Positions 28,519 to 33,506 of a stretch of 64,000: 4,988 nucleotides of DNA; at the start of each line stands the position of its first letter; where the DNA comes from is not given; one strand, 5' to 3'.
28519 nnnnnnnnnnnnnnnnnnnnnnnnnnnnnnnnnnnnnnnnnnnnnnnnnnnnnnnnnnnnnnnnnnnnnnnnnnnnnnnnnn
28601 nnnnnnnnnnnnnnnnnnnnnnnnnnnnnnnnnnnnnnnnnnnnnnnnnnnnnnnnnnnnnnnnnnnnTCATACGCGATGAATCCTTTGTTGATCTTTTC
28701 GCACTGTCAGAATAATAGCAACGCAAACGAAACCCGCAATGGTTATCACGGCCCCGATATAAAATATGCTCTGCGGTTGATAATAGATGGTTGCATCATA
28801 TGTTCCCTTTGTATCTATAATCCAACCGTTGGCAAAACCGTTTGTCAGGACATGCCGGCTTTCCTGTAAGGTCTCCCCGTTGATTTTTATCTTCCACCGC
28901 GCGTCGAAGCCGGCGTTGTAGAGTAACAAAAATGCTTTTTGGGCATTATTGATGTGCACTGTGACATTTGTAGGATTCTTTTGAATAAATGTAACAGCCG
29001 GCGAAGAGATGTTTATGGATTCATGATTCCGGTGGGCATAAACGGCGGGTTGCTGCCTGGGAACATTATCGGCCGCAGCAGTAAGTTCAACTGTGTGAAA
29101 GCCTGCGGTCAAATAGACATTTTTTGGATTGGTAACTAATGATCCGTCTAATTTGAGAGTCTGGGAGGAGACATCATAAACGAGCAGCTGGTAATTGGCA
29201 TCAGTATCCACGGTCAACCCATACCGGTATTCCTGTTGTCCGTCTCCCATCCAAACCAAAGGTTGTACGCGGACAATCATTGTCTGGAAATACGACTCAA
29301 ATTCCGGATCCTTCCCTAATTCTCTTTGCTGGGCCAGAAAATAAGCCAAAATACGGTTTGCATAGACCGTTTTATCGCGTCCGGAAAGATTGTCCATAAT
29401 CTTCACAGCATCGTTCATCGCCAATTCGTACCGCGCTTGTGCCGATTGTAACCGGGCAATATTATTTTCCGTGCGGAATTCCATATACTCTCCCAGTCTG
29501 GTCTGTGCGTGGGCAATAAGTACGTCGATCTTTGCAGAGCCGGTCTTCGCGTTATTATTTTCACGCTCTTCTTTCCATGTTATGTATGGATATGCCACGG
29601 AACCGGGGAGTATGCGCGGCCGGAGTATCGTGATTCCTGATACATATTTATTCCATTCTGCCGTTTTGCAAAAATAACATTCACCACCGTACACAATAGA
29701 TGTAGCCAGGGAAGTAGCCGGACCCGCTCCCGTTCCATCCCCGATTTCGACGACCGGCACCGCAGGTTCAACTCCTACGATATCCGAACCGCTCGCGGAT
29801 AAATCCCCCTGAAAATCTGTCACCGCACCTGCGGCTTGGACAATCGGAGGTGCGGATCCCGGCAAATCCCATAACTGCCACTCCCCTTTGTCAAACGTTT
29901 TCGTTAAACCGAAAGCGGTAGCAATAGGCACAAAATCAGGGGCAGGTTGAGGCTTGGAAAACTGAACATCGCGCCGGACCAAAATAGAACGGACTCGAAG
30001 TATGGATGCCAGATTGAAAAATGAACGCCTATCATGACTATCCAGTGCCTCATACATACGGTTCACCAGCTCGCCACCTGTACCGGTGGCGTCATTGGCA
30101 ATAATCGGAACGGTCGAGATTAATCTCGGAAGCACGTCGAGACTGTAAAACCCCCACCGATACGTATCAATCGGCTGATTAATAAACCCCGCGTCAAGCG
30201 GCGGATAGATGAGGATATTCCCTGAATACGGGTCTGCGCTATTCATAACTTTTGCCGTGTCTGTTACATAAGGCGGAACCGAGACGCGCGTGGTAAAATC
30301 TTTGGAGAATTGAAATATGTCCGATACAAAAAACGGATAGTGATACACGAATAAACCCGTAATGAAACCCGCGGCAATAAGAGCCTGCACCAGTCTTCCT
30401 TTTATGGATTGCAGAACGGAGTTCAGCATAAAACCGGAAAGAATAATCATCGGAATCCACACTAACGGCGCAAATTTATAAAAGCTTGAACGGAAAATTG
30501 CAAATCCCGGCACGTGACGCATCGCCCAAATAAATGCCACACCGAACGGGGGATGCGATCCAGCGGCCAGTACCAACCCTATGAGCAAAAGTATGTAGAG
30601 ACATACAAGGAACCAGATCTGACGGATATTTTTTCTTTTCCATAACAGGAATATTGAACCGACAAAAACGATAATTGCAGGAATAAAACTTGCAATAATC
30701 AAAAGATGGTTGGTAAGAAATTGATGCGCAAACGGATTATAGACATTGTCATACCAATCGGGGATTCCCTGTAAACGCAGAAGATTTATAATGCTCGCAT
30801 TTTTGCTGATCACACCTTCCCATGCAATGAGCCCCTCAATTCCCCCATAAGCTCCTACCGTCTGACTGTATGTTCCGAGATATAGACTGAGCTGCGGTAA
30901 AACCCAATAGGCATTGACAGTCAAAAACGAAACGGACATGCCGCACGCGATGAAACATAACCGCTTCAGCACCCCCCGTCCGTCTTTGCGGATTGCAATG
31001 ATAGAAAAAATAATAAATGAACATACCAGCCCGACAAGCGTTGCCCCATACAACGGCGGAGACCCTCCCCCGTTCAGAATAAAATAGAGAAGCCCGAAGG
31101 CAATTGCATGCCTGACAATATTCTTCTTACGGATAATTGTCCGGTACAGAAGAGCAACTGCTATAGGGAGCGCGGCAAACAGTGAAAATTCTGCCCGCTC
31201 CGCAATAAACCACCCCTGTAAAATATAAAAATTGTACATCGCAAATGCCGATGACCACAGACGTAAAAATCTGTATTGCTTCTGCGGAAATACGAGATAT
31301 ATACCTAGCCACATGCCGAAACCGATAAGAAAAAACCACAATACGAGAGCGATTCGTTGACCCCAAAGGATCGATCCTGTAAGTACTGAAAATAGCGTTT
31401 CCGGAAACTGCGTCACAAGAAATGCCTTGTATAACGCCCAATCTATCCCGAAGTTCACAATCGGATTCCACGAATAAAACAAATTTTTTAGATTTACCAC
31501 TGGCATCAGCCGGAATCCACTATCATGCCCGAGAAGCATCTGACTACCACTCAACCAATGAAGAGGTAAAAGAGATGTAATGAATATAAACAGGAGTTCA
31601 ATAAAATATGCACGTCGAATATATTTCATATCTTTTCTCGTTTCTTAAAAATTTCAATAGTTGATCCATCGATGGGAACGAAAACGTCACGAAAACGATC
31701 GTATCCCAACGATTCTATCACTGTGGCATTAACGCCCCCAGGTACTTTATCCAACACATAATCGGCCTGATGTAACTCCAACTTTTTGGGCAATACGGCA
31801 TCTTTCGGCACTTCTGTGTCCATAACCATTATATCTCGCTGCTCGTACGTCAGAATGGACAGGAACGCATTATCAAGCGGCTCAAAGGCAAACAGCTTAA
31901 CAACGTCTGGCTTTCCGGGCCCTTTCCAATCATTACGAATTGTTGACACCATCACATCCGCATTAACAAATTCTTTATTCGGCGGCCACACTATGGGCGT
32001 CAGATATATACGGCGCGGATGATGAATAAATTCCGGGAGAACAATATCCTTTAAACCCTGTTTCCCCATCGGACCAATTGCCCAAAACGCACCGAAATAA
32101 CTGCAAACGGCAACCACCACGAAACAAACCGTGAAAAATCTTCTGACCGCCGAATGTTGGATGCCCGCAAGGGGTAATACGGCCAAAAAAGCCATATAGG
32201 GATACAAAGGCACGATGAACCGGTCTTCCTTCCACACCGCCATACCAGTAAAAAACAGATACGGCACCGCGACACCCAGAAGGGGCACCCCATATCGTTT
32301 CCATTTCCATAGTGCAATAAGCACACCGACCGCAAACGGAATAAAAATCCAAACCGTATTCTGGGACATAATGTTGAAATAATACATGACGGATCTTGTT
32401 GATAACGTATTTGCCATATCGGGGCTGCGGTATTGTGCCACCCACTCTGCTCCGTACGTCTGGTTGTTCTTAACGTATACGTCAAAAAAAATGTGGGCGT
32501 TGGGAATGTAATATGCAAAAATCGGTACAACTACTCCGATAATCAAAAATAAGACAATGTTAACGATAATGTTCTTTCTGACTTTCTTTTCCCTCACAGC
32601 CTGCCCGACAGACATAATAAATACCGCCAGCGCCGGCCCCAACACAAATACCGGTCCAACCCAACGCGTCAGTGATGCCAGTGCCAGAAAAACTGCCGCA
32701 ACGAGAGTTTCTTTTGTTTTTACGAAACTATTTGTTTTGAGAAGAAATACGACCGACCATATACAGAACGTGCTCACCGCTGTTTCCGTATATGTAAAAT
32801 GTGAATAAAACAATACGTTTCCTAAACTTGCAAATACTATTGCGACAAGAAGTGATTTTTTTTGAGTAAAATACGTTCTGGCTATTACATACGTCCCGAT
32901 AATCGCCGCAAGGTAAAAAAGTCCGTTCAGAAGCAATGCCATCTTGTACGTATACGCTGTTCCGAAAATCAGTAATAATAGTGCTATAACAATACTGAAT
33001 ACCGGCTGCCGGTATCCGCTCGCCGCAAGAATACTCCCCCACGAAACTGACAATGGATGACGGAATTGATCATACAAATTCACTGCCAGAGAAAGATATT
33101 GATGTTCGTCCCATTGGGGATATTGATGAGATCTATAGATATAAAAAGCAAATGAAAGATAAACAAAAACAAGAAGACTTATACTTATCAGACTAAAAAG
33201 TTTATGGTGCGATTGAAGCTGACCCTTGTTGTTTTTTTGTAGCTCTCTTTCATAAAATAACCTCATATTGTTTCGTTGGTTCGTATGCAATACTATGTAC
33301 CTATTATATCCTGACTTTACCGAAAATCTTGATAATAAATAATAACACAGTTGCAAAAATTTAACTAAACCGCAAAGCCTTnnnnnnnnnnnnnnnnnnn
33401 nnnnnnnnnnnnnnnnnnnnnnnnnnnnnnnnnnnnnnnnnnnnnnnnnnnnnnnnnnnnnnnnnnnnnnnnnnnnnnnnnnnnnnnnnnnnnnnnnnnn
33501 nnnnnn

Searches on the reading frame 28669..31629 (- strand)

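Call 7: search_protein_families(library=pfam, proteins=[window:28669-31629:-], max_evalue=0.001)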
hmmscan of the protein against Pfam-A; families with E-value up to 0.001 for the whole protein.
window:28669-31629:- (986 aa): 1 family
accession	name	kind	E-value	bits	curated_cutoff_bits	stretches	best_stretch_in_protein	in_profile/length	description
PF18915.5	DUF5667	-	0.00015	22.5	27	1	673-747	2-76/99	Domain of unknown function (DUF5667)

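Call 64: search_protein_families(library=pfam, proteins=[window:28669-31629:-], max_evalue=1)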
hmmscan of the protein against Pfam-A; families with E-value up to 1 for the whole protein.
window:28669-31629:- (986 aa): 2 families
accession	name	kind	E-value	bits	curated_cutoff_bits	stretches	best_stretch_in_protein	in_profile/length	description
PF18915.5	DUF5667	-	0.00015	22.5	27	1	673-747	2-76/99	Domain of unknown function (DUF5667)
PF08114.16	PMP1_2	-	0.25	11.6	22.3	0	961-982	13-36/43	ATPase proteolipid family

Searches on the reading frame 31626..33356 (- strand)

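Call 7: search_protein_families(library=pfam, proteins=[window:31626-33356:-], max_evalue=0.001)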
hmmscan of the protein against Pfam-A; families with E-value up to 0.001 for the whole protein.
window:31626-33356:- (576 aa): 1 family
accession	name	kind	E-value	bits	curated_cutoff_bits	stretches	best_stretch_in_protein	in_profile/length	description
PF13231.12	PMT_2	-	2.2e-05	25.2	26.1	1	118-278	4-156/160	Dolichyl-phosphate-mannose-protein mannosyltransferase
